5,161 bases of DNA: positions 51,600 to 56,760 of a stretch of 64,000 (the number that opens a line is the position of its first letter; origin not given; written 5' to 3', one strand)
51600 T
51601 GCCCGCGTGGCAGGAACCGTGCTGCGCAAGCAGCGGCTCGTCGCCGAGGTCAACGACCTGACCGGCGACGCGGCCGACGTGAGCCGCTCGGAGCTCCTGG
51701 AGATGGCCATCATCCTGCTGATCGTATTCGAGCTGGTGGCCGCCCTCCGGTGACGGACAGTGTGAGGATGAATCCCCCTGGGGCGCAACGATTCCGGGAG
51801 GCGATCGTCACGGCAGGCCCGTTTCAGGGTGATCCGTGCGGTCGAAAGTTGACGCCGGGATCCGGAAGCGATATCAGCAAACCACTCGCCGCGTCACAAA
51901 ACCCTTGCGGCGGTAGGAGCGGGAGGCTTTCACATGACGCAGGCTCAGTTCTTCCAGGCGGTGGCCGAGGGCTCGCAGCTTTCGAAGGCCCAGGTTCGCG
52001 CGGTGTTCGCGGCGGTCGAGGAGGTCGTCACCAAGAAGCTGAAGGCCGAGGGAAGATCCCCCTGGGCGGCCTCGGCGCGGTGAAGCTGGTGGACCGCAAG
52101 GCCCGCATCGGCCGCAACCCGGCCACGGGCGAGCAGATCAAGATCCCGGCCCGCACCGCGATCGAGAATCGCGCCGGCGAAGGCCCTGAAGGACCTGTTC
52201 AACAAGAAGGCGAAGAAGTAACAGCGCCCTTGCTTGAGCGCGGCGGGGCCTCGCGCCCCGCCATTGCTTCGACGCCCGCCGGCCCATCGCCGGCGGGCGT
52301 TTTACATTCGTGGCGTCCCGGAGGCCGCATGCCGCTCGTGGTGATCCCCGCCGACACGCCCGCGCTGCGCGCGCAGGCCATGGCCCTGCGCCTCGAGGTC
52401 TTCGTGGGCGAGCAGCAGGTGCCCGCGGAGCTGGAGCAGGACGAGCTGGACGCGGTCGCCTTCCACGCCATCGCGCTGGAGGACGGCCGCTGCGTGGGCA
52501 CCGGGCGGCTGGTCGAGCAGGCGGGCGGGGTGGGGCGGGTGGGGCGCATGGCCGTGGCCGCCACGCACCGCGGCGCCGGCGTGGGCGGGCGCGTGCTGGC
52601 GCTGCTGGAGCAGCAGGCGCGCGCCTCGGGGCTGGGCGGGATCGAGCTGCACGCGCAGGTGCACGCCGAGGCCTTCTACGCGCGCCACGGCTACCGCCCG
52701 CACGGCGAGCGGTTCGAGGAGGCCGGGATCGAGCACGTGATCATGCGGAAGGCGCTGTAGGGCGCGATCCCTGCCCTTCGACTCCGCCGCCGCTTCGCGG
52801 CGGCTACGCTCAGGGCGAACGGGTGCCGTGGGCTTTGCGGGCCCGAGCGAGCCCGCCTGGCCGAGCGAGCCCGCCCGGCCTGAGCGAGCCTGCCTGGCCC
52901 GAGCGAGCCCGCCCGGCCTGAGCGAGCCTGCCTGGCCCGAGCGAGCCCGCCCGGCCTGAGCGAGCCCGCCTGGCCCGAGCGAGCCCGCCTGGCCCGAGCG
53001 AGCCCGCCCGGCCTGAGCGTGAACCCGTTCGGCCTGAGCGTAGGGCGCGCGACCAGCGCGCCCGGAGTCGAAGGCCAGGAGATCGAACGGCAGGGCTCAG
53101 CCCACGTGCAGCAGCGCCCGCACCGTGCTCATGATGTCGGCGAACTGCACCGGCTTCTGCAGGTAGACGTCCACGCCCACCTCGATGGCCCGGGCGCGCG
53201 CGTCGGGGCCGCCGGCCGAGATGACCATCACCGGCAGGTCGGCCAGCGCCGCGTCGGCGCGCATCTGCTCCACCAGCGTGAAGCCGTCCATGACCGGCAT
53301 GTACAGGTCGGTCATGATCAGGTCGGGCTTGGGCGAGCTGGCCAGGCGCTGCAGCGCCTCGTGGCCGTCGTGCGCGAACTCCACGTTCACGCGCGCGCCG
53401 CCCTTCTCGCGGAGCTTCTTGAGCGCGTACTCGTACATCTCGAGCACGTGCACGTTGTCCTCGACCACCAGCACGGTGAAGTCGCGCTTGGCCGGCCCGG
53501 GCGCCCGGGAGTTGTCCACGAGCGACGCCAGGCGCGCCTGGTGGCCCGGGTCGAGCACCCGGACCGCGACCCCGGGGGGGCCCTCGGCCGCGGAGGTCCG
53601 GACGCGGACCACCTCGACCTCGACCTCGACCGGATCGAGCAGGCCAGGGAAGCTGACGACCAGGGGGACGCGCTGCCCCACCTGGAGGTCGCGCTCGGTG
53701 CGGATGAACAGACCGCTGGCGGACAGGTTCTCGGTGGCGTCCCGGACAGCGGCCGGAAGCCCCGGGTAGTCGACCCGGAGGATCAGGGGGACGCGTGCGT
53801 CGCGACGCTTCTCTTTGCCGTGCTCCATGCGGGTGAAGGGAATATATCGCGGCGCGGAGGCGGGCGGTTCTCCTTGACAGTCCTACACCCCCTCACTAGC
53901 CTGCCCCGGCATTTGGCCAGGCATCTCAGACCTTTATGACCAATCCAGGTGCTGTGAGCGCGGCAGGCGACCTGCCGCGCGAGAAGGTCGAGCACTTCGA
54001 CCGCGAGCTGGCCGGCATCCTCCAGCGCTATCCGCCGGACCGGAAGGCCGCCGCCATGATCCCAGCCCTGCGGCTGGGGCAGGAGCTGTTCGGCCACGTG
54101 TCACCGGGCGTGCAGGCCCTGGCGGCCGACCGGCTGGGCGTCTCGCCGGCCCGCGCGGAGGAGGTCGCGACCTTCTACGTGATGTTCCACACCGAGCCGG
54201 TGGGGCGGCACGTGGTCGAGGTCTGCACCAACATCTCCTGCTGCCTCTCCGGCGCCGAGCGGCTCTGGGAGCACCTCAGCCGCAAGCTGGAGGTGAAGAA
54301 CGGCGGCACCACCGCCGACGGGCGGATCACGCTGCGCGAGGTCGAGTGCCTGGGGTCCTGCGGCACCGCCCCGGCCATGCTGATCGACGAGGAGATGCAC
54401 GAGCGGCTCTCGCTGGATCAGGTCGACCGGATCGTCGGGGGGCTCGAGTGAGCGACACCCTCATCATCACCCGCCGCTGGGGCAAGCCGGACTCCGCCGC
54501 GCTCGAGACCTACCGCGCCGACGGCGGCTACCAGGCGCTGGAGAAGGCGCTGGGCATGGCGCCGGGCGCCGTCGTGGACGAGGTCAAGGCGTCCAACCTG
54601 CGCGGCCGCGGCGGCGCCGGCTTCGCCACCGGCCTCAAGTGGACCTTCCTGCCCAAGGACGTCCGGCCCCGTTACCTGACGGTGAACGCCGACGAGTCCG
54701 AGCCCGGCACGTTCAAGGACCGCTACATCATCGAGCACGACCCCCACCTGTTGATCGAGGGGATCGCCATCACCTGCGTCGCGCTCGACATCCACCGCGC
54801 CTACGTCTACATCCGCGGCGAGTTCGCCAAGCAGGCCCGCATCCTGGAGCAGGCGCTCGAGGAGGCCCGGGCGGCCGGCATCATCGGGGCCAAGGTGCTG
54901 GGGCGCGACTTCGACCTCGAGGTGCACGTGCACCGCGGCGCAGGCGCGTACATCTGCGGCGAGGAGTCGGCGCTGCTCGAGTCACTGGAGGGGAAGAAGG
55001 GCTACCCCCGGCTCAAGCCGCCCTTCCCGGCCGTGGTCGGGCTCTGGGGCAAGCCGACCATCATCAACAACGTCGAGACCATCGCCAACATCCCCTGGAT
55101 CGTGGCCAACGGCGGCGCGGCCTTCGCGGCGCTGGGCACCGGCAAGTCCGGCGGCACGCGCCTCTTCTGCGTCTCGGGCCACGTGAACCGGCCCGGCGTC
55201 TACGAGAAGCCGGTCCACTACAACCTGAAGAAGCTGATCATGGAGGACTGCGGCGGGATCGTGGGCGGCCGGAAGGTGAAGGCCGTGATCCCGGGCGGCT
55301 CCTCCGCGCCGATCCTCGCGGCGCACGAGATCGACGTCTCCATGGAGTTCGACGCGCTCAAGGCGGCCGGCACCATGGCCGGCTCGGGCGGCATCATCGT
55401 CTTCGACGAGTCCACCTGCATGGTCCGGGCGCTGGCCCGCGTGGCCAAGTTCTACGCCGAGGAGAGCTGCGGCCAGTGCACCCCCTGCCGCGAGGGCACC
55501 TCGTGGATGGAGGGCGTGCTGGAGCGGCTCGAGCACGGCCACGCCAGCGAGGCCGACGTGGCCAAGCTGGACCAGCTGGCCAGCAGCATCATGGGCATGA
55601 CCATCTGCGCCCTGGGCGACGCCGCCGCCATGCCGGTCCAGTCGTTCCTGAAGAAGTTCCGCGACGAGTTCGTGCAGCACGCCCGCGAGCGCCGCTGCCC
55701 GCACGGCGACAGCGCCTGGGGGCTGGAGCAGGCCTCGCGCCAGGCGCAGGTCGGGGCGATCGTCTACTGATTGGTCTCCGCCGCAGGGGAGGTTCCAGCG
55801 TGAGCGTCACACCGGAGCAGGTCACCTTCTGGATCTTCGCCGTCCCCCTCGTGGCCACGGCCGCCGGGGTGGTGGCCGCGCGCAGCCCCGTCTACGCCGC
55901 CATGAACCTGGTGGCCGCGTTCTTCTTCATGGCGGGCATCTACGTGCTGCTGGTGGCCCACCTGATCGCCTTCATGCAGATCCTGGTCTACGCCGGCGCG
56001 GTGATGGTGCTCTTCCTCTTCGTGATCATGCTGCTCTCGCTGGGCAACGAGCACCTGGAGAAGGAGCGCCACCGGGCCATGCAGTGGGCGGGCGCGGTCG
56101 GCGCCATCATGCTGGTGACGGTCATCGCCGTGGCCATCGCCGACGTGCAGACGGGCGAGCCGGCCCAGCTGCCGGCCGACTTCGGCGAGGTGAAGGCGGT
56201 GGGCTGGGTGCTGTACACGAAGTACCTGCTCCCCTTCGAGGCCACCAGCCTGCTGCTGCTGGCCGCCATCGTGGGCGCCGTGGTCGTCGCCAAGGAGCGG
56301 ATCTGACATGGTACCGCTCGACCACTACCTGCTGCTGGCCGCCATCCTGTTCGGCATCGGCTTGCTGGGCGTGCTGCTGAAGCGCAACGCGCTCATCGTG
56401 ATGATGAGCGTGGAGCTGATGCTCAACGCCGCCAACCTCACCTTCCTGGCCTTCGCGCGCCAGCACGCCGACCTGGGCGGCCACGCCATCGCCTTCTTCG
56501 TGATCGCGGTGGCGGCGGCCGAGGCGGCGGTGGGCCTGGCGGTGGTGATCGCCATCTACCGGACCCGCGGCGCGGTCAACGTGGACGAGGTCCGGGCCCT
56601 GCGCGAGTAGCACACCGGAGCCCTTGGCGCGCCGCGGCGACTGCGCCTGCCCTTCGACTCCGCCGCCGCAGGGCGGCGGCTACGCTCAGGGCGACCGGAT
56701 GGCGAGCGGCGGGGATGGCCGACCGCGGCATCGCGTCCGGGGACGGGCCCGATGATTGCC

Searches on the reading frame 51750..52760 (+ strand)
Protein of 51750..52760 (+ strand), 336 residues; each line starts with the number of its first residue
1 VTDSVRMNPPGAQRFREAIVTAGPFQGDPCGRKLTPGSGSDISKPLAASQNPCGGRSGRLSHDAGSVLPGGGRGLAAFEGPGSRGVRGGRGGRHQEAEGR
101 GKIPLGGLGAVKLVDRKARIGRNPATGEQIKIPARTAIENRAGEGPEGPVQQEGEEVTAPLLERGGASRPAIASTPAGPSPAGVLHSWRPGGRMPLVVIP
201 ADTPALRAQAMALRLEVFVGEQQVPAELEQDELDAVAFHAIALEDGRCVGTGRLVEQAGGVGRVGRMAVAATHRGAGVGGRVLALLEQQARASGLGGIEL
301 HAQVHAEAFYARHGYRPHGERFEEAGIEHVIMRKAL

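Call 74: search_protein_families(library=pfam, proteins=[window:51750-52760:+], max_evalue=0.01)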
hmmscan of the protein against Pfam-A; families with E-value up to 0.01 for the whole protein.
window:51750-52760:+ (336 aa): 5 families
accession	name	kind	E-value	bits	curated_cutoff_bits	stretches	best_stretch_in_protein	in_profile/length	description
PF13673.13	Acetyltransf_10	-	9.9e-17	61.6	23.6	1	216-336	11-128/128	Acetyltransferase (GNAT) domain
PF00583.31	Acetyltransf_1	-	1.8e-12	48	20.7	1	227-315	21-116/116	Acetyltransferase (GNAT) family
PF13508.13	Acetyltransf_7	-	1.6e-10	41.6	27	1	240-316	6-83/84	Acetyltransferase (GNAT) domain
PF00216.26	Bac_DNA_binding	-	7.2e-10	39.4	22.4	1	98-143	37-82/90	Bacterial DNA-binding protein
PF13444.12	Acetyltransf_5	-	0.0029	18.7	22.4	0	213-259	1-54/102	Acetyltransferase (GNAT) domain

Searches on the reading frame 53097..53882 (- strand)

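Call 21: search_protein_families(library=pfam, proteins=[window:53097-53882:-], max_evalue=0.01)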
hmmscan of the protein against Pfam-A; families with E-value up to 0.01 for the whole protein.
window:53097-53882:- (261 aa): 2 families
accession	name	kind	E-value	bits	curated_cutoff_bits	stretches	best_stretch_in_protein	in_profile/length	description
PF00072.30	Response_reg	-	1.5e-19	70.6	30.2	1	137-254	1-110/111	Response regulator receiver domain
PF07238.19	PilZ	-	4.3e-11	43.5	22.5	1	24-122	1-100/102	PilZ domain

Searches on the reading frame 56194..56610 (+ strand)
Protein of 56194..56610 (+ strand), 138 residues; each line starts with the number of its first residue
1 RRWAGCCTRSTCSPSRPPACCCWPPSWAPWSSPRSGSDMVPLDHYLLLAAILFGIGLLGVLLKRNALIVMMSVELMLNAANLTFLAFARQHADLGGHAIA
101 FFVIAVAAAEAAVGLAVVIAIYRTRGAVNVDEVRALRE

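Call 74: search_protein_families(library=pfam, proteins=[window:56194-56610:+], max_evalue=0.01)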
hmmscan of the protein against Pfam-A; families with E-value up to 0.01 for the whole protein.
window:56194-56610:+ (138 aa): 1 family
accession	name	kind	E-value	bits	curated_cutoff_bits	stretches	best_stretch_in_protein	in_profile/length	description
PF00420.29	Oxidored_q2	-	2.4e-29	101.3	26.1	1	44-137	1-94/95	NADH-ubiquinone/plastoquinone oxidoreductase chain 4L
